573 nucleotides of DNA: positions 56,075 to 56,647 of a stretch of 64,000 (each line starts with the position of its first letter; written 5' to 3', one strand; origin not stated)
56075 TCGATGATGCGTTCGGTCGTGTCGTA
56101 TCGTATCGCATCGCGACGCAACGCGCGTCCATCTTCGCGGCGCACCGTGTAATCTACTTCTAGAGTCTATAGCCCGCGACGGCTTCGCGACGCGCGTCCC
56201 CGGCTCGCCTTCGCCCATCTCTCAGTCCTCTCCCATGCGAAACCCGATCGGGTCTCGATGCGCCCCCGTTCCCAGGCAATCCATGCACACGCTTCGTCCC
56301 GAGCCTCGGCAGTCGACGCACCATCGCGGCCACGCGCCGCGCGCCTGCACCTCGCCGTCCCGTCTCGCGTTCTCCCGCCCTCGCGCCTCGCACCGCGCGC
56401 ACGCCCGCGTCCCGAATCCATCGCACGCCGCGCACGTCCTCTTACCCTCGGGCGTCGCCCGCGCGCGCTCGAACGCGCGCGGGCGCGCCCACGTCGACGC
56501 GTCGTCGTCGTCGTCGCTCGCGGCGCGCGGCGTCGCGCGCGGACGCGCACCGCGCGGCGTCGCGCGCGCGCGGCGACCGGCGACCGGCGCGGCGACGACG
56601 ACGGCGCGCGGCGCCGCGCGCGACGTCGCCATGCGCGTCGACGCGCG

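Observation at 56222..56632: Hidden small gene: chloroplast-type DnaJ-like zinc-finger protein (BSD2-like) buried in the tail of a 710-aa spurious ORF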

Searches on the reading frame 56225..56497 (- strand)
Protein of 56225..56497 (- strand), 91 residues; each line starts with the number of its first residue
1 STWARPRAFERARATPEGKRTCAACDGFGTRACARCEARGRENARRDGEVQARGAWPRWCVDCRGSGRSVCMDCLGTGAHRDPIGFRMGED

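Call 17: search_solved_structures(query=A2, max_evalue=10, show_alignments=2)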
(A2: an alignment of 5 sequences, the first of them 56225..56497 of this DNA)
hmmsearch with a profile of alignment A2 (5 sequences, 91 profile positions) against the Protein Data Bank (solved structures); distinct sequences matched with E-value up to 10: 4.
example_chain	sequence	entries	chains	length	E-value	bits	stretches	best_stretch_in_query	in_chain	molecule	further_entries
8xku_R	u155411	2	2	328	2.1e-05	28.1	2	14-48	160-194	Embryo defective 2737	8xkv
9ci1_1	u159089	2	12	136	0.00036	24.2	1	14-78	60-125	Bundle Sheath Defective 2 | Protein BUNDLE SHEATH DEFECTIVE 2, chloroplastic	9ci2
6ekb_A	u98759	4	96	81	0.00036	24.2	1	20-78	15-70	DnaJ/Hsp40 cysteine-rich domain superfamily protein | Protein BUNDLE SHEATH DEFECTIVE 2, chloroplastic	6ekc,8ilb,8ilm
1exk_A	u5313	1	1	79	0.15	15.8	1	19-44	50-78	DNAJ PROTEIN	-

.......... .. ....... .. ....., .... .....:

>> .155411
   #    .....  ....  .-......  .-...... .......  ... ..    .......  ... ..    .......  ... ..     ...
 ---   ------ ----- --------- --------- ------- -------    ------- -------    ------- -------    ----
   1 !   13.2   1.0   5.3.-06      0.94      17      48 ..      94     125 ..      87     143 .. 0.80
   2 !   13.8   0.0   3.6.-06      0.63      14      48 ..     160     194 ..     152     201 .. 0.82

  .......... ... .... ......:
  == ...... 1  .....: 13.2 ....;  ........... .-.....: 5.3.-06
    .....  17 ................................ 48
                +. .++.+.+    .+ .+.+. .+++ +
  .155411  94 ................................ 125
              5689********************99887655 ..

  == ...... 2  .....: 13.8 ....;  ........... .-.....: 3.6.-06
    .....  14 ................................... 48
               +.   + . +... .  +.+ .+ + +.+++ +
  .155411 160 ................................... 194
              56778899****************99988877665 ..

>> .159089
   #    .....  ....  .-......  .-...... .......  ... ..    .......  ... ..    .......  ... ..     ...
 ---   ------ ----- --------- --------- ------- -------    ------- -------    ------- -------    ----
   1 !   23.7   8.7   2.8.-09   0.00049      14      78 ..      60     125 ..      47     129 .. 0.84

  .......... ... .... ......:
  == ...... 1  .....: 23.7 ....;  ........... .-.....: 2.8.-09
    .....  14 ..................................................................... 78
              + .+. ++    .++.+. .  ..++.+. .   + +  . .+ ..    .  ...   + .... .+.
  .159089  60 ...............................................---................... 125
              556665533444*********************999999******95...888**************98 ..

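Call 23: search_protein_representatives(alignment_id=A2)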
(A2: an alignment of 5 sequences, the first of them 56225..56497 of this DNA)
Query: 5 sequences, 91 profile positions. Proteins with E-value up to 0.001 (for the whole library): 148; up to 1e-10: 53; up to 1e-30: 2. The best 148 are listed.
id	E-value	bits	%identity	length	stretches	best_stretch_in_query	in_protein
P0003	6.1e-49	180.5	-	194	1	1-91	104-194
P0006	8.9e-37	141.5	-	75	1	17-91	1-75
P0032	2.2e-26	108.2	-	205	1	5-88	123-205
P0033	2.8e-18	82.2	-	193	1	2-88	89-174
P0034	6.9e-17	77.8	-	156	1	13-88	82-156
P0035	4.3e-16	75.2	-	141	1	18-90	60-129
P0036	5.3e-16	75.0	-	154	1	14-89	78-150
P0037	1.0e-15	74.1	-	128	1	8-88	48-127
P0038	3.6e-15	72.3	-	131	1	16-88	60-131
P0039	6.1e-15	71.6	-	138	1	17-88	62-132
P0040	8.3e-15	71.1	-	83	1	12-88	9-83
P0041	9.9e-15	70.9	-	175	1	21-88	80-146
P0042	1.0e-14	70.8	-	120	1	7-90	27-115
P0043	1.1e-14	70.7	-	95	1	24-91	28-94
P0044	1.2e-14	70.6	-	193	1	15-88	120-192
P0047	1.0e-13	67.6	-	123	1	16-91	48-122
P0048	1.2e-13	67.4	-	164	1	17-88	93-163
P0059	2.2e-12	63.4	-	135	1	10-88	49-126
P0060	2.5e-12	63.2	-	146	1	11-91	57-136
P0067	1.6e-11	60.6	-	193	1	14-89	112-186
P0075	3.8e-11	59.4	-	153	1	4-88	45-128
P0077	4.4e-11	59.2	-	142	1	6-88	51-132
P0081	6.8e-11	58.6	-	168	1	9-88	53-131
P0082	8.0e-11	58.4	-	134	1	13-88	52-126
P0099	9.0e-10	55.0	-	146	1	17-88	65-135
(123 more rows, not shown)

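Call 25: list_cluster_members(proteins=[P0081, P0082, P0075, P0077, P0059, P0039, P0067, P0060, P0041, P0032])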
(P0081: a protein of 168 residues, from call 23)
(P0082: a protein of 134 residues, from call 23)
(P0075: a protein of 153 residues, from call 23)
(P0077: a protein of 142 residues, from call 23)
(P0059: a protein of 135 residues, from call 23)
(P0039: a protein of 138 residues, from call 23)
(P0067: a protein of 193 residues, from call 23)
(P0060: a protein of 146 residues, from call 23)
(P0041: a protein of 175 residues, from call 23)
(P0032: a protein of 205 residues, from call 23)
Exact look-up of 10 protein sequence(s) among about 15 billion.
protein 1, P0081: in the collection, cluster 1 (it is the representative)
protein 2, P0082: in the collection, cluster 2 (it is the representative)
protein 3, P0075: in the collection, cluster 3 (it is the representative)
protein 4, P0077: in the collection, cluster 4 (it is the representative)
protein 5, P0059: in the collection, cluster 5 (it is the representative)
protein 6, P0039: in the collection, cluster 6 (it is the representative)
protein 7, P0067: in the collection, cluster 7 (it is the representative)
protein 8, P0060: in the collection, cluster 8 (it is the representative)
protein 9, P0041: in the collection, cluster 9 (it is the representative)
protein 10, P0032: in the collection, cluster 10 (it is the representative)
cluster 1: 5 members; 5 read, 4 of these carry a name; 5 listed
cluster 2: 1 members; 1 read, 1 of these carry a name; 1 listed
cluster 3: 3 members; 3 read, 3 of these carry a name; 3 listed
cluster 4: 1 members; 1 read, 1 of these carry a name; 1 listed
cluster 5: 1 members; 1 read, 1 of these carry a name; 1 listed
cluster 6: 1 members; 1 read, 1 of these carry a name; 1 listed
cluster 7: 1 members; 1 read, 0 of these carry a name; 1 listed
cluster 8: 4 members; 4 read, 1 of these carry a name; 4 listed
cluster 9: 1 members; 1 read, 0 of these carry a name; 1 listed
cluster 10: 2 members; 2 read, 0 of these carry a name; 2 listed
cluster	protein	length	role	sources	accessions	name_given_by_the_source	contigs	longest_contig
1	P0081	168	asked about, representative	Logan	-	-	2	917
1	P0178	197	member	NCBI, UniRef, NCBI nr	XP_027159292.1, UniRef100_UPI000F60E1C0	uncharacterized protein LOC113760774 [Coffea eugenioides] | uncharacterized protein LOC113760774 n=1 Tax=Coffea eugenioides TaxID=49369 ...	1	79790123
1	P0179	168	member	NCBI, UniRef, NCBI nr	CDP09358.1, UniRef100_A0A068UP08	unnamed protein product [Coffea canephora] | CR-type domain-containing protein n=1 Tax=Coffea canephora TaxID=49390 ...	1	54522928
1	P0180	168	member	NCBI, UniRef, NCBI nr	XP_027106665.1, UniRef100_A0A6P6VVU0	uncharacterized protein [Coffea arabica] | Uncharacterized protein n=1 Tax=Coffea arabica TaxID=13443 RepID=A0A6P6VVU0_COFAR | uncharacterized protein LOC113726942 [Coffea arabica]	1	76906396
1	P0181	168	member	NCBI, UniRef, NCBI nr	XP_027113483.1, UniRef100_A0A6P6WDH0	uncharacterized protein [Coffea arabica] | Uncharacterized protein n=1 Tax=Coffea arabica TaxID=13443 RepID=A0A6P6WDH0_COFAR | uncharacterized protein LOC113732080 isoform X1 [Coffea arabica]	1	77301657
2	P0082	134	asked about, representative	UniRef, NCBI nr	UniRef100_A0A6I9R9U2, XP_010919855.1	Uncharacterized protein LOC105043834 n=1 Tax=Elaeis guineensis var. tenera TaxID=51953 ... | uncharacterized protein LOC105043834 [Elaeis guineensis]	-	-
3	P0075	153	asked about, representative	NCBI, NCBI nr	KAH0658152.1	hypothetical protein KY289_026900 [Solanum tuberosum]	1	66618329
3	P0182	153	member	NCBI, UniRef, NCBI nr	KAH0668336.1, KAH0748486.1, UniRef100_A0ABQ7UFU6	hypothetical protein KY290_027718 [Solanum tuberosum] | Uncharacterized protein n=1 Tax=Solanum tuberosum TaxID=4113 RepID=A0ABQ7UFU6_SOLTU | hypothetical protein KY285_029542 [Solanum tuberosum]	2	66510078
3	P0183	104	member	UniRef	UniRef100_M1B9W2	Uncharacterized protein n=1 Tax=Solanum tuberosum TaxID=4113 RepID=M1B9W2_SOLTU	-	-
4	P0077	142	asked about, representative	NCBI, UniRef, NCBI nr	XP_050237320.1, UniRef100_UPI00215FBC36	uncharacterized protein LOC126687020 isoform X1 [Mercurialis annua] | uncharacterized protein LOC126687020 isoform X1 n=1 Tax=Mercurialis annua TaxID=3986 ...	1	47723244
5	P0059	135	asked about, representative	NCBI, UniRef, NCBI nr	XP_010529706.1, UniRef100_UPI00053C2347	PREDICTED: uncharacterized protein LOC104806480 isoform X1 [Tarenaya hassleriana] | uncharacterized protein LOC104806480 isoform X1 n=1 Tax=Tarenaya hassleriana TaxID=28532 ...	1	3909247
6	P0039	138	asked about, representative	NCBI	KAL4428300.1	hypothetical protein ABPG75_002389 [Micractinium tetrahymenae]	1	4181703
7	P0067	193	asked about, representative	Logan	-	-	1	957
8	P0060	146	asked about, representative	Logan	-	-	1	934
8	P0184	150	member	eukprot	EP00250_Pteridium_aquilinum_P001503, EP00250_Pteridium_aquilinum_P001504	c11699_g1_i1 orf=54-506(+)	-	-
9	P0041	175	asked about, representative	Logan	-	-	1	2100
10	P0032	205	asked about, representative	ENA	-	-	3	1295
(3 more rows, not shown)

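Call 28: search_protein_families(library=pfam, alignment_id=A3, max_evalue=0.01)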
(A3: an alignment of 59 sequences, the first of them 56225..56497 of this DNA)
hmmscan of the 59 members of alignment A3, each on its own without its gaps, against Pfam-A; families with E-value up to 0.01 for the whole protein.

A. member 1, window:56225-56497:- (91 aa): 2 families
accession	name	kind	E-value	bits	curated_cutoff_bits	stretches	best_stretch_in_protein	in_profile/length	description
PF25436.1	BSD2_CRD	-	8e-06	26.4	27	0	22-43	5-26/69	BSD2 cysteine rich domain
PF00684.25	DnaJ_CXXCXGXG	-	0.00043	20.9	32.7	1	22-78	1-65/65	DnaJ central domain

B. families by the number of members that match (of 59 scanned): 11 families
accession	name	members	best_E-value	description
PF00684.25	DnaJ_CXXCXGXG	46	7e-07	DnaJ central domain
PF25436.1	BSD2_CRD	44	1.5e-06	BSD2 cysteine rich domain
PF25112.1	zf-AtTam37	10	4.2e-05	AtTam37 zinc finger region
PF25433.1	DUF7895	3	5.3e-05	Domain of unknown function (DUF7895)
PF23733.2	GRXCR1-2_C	3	6.4e-05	GRXCR1/2, C-terminal domain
PF21002.2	TMEM106_N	3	8.6e-05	Transmembrane protein 106 N-terminal region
PF15777.11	Anti-TRAP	2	0.0013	Tryptophan RNA-binding attenuator protein inhibitory protein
PF25299.1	ZZ_ADA2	1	0.0051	ADA2 ZZ-type zing finger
PF14205.11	Cys_rich_KTR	1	0.0067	Cysteine-rich KTR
PF17302.8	DUF5351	1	0.0074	Family of unknown function (DUF5351)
PF05764.18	YL1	1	0.0076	YL1 nuclear protein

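Call 32: predict_structure(alignment_id=A3)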
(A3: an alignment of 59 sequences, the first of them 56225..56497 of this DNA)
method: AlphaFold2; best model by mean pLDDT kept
length: 91 residues; sequences in the alignment: 59
mean_pLDDT: 90.3   pTM: 0.70
mean pLDDT of the five models: 90.3, 90.2, 89.5, 88.8, 84.3
residues with pLDDT >= 90: 59; 70-90: 29; 50-70: 3; < 50: 0
segments of 3 or more residues with pLDDT < 50: none
pLDDT, mean of each block of 10 residues (from residue 1): 87 95 97 94 76 88 96 97 84 64
secondary structure, 60 per line:
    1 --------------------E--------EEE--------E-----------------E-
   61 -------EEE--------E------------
elements in order: E30-32 E68-70

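Call 35: fold_search(model_id=the predicted structure, library=pdb)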
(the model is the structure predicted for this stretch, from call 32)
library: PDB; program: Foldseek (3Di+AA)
matches with E <= 10: 35; with E <= 0.001: 2
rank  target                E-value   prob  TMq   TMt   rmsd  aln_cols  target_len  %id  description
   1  8ilb_F                2.5e-04  1.00  0.46  0.53   7.4        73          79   30  The complexes of RbcL, AtRaf1 and AtBSD2 (LFB) (released 2023-11-01)
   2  6ekc_B1               5.1e-04  1.00  0.47  0.58   6.2        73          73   32  Crystal structure of the BSD2 homolog of Arabidopsis thaliana bound to the octameric assembly of RbcL from Thermosyne (released 2017-12-06)
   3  8ilb_I                2.4e-03  1.00  0.46  0.52   6.1        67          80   31  The complexes of RbcL, AtRaf1 and AtBSD2 (LFB) (released 2023-11-01)
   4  7zhs_E                2.5e-03  0.99  0.32  0.21   7.7        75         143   27  3D reconstruction of the cylindrical assembly of DnaJA2 delta G/F by imposing D5 symmetry (released 2023-07-26)
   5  7zhs_H                2.5e-03  0.99  0.32  0.21   7.7        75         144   27  3D reconstruction of the cylindrical assembly of DnaJA2 delta G/F by imposing D5 symmetry (released 2023-07-26)
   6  6ekb                  3.4e-03  1.00  0.45  0.64   5.4        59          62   34  Crystal structure of the BSD2 homolog of Arabidopsis thaliana (released 2017-12-06)
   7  8ilm_N                3.7e-03  1.00  0.46  0.56   5.8        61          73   33  The cryo-EM structure of eight Rubisco large subunits (RbcL), two Arabidopsis thaliana Rubisco accumulation factors 1  (released 2023-11-01)
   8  7zhs_A                6.5e-03  0.97  0.32  0.14   7.8        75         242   27  3D reconstruction of the cylindrical assembly of DnaJA2 delta G/F by imposing D5 symmetry (released 2023-07-26)
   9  8xku_R                1.5e-02  0.93  0.41  0.15  10.2        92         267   18  Cryo-EM structure of the Ycf2-FtsHi motor complex from Arabidopsis in ATP-bound state (released 2024-09-11)
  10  8ilm_C                2.0e-02  0.99  0.45  0.55   6.4        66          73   32  The cryo-EM structure of eight Rubisco large subunits (RbcL), two Arabidopsis thaliana Rubisco accumulation factors 1  (released 2023-11-01)
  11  2ctt_MODEL_1_A        2.8e-02  0.38  0.25  0.22  15.7       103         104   21  Solution structure of zinc finger domain from human DnaJ subfamily A menber 3 (released 2005-11-24)
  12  1exk_MODEL_1_A        5.4e-02  0.77  0.31  0.35   5.6        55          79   25  SOLUTION STRUCTURE OF THE CYSTEINE-RICH DOMAIN OF THE ESCHERICHIA COLI CHAPERONE PROTEIN DNAJ. (released 2000-07-26)
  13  3ld0_2                9.7e-02  0.97  0.34  0.57   2.4        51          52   24  Crystal structure of B.licheniformis Anti-TRAP protein, an antagonist of TRAP-RNA interactions (released 2010-02-23)
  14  2bx9_A                6.9e-01  0.41  0.30  0.48   4.0        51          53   24  Crystal structure of B.subtilis Anti-TRAP protein, an antagonist of TRAP-RNA interactions (released 2005-11-30)
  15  7ubl_A                8.0e-01  0.06  0.20  0.14   9.6        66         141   21  Transcription antitermination factor Qlambda in complex with Q-lambda-binding-element DNA (released 2022-09-28)
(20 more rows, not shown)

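Call 37: find_homologous_proteins(query=A3, max_evalue=0.00001)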
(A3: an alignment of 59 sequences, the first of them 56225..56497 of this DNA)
Query A3 (59 sequences) (91 aa, profile of the alignment): 246 proteins with E <= 0.00001 among 8000 candidates; the best 120 are listed.
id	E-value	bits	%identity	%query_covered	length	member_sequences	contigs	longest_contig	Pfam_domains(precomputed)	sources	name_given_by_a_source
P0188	2.8e-45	172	42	87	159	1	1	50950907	-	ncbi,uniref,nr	ncbi:uncharacterized protein LOC132165626 [Corylus avellana]|uniref:uncharacterized protein LOC13216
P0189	6.1e-45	171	42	74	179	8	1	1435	-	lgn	-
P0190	8.9e-45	170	43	74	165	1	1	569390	-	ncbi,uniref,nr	ncbi:uncharacterized protein LOC111022804 [Momordica charantia]|uniref:Uncharacterized protein LOC11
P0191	9.5e-45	170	43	74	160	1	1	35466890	-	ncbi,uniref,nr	ncbi:uncharacterized protein LOC129317659 isoform X1 [Prosopis cineraria]|uniref:uncharacterized pro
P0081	1.1e-44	170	43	74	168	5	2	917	-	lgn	-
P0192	2.3e-44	169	45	74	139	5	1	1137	-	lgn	-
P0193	2.6e-44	169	42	74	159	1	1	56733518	-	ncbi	ncbi:EMBRYO SAC DEVELOPMENT ARREST 3, chloroplastic [Fagus crenata]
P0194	2.9e-44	169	45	74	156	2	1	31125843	-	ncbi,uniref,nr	ncbi:uncharacterized protein LOC101214526 [Cucumis sativus]|uniref:Uncharacterized protein n=1 Tax=C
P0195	4.7e-44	168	42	99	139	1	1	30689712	PF00684.26,PF25436.1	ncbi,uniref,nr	ncbi:urease accessory protein F isoform X1 [Senna tora]|uniref:Urease accessory protein F isoform X1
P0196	5.1e-44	168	45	74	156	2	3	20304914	-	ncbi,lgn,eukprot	ncbi:unnamed protein product, partial [Vitis vinifera]|eukprot:XP_002263419.1 PREDICTED: uncharacter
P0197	6.4e-44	168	43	74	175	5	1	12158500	PF00684.26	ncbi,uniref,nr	ncbi:PLASTID TRANSCRIPTIONALLY ACTIVE PROTEIN [Salix koriyanagi]|uniref:PLASTID TRANSCRIPTIONALLY AC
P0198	6.8e-44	167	40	74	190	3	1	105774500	-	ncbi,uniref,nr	ncbi:hypothetical protein P3X46_012727 [Hevea brasiliensis]|uniref:CR-type domain-containing protein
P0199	7.2e-44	167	46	74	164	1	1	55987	-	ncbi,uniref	ncbi:hypothetical protein LIER_01293 [Lithospermum erythrorhizon]|uniref:Uncharacterized protein n=1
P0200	1.5e-43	166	45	74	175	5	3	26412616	-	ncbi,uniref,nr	ncbi:hypothetical protein QUC31_006874 [Theobroma cacao]|uniref:Uncharacterized protein LOC18585708 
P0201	1.6e-43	166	43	74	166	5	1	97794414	-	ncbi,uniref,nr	ncbi:uncharacterized protein LOC115987151 [Quercus lobata]|uniref:Uncharacterized protein n=1 Tax=Qu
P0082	1.9e-40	156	36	95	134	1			-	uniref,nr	uniref:Uncharacterized protein LOC105043834 n=1 Tax=Elaeis guineensis var. tenera TaxID=51953 RepID=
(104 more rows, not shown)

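Call 41: find_homologous_proteins(query=P0059, max_evalue=1e-8)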
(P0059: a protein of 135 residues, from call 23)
Query P0059 (135 aa): 140 proteins with E <= 1e-8 among 158 candidates; the best 120 are listed.
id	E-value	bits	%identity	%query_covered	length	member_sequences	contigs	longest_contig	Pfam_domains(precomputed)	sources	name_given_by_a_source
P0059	8.0e-88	310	100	100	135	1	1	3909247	-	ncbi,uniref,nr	ncbi:PREDICTED: uncharacterized protein LOC104806480 isoform X1 [Tarenaya hassleriana]|uniref:unchar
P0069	1.2e-56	209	93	73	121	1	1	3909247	-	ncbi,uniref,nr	ncbi:PREDICTED: uncharacterized protein LOC104806480 isoform X2 [Tarenaya hassleriana]|uniref:unchar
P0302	6.7e-48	180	61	98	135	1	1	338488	-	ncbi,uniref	ncbi:hypothetical protein V5N11_018806 [Cardamine amara subsp. amara]|uniref:Uncharacterized protein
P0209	1.2e-45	173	54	100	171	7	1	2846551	-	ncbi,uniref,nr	ncbi:uncharacterized protein LOC111464401 [Cucurbita moschata]|uniref:Uncharacterized protein LOC111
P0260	1.6e-45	173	69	73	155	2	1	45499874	-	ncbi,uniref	ncbi:unnamed protein product [Linum trigynum]|uniref:Uncharacterized protein n=1 Tax=Linum trigynum 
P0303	3.2e-45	172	60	95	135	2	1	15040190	-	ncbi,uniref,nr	ncbi:hypothetical protein CARUB_v10014892mg [Capsella rubella]|uniref:CR-type domain-containing prot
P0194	3.4e-45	171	55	100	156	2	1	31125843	-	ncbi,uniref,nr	ncbi:uncharacterized protein LOC101214526 [Cucumis sativus]|uniref:Uncharacterized protein n=1 Tax=C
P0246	7.9e-45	170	56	99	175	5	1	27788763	PF00684.26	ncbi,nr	ncbi:hypothetical protein NL676_012077 [Syzygium grande]|nr:hypothetical protein NL676_012077 [Syzyg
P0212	2.6e-44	169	53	100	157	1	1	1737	-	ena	-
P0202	4.8e-44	168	54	99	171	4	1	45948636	-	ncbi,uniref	ncbi:DnaJ/Hsp40 cysteine-rich domain superfamily protein [Abeliophyllum distichum]|uniref:DnaJ/Hsp40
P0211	5.0e-44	168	64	79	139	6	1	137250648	-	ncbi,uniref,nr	ncbi:uncharacterized protein LOC130733348 [Lotus japonicus]|uniref:uncharacterized protein LOC130733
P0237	5.7e-44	167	57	91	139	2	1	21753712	-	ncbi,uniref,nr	ncbi:PREDICTED: uncharacterized protein LOC109357458 [Lupinus angustifolius]|uniref:uncharacterized 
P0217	5.9e-44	167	64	75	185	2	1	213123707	-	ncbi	ncbi:hypothetical protein ACSBR1_017451 [Camellia fascicularis]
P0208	7.0e-44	167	67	79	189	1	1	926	PF25112.2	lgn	-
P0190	1.0e-43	167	52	100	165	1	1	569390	-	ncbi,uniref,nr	ncbi:uncharacterized protein LOC111022804 [Momordica charantia]|uniref:Uncharacterized protein LOC11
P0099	1.4e-42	163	56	92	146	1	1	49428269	-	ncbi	ncbi:unnamed protein product [Cochlearia groenlandica]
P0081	2.5e-42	162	52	100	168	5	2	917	-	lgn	-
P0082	9.9e-41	157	66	72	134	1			-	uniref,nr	uniref:Uncharacterized protein LOC105043834 n=1 Tax=Elaeis guineensis var. tenera TaxID=51953 RepID=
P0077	1.1e-36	144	49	96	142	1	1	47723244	-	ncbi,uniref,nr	ncbi:uncharacterized protein LOC126687020 isoform X1 [Mercurialis annua]|uniref:uncharacterized prot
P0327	1.9e-34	137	64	67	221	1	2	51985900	PF01412.24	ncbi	ncbi:hypothetical protein Bca4012_090459 [Brassica carinata]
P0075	2.0e-33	133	65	64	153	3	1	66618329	-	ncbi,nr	ncbi:hypothetical protein KY289_026900 [Solanum tuberosum]|nr:hypothetical protein KY289_026900 [Sol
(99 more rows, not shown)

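Call 42: list_cluster_members(proteins=[P0303, P0302, P0099, P0327, P0036, P0038, P0042, P0047, P0048, P0033])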
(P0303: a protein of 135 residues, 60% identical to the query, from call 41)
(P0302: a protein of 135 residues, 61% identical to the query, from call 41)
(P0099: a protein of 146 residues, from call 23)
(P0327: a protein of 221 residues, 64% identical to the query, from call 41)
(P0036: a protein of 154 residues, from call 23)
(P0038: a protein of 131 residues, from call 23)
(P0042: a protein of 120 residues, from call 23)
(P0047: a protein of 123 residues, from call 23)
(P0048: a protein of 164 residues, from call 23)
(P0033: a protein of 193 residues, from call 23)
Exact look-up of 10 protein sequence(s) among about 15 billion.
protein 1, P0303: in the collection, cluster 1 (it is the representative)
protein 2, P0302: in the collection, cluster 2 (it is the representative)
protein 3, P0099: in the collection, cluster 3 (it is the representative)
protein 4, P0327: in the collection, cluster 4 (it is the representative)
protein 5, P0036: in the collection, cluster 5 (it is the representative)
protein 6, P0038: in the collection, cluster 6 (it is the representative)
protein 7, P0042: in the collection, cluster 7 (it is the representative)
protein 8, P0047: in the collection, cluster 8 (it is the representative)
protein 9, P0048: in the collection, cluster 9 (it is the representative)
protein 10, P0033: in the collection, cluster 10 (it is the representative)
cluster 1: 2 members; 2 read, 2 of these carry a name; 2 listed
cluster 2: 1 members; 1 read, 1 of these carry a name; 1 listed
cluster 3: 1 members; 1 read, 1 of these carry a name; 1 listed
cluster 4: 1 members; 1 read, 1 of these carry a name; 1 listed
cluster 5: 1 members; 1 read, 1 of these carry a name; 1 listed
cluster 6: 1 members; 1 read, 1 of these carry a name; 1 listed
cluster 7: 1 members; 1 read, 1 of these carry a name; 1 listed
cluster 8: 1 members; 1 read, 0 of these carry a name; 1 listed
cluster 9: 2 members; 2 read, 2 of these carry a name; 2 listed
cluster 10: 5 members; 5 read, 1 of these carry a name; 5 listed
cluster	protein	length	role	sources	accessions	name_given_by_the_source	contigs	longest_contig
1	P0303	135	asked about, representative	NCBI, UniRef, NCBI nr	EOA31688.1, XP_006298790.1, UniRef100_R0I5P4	hypothetical protein CARUB_v10014892mg [Capsella rubella] | CR-type domain-containing protein n=1 Tax=Capsella rubella TaxID=81985 RepID=R0I5P4_9BRAS | protein disulfide isomerase pTAC5, chloroplastic [Capsella rubella]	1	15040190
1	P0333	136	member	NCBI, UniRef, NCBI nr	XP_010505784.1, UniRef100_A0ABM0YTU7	PREDICTED: uncharacterized protein LOC104782524 isoform X1 [Camelina sativa] | Uncharacterized protein LOC104782524 isoform X1 n=1 Tax=Camelina sativa TaxID=90675 ...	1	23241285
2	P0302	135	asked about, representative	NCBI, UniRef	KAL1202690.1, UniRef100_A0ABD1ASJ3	hypothetical protein V5N11_018806 [Cardamine amara subsp. amara] | Uncharacterized protein n=1 Tax=Cardamine amara subsp. amara TaxID=228776 ...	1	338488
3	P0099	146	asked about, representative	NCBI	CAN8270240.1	unnamed protein product [Cochlearia groenlandica]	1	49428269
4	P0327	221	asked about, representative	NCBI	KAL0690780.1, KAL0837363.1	hypothetical protein Bca4012_090459 [Brassica carinata]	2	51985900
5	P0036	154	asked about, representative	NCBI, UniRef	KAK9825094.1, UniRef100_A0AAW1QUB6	hypothetical protein WJX74_007755 [Apatococcus lobatus] | Uncharacterized protein n=1 Tax=Apatococcus lobatus TaxID=904363 RepID=A0AAW1QUB6_9CHLO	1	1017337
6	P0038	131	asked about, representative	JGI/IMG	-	hypothetical protein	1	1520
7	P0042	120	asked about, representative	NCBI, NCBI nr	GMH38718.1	hypothetical protein BSKO_06602 [Bryopsis sp. KO-2023]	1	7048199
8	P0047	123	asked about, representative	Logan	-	-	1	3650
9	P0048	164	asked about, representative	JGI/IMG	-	hypothetical protein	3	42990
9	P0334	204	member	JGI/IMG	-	hypothetical protein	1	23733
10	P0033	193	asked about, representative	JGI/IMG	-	-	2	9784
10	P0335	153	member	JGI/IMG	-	hypothetical protein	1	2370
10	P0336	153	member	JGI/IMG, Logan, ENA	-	-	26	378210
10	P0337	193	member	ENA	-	-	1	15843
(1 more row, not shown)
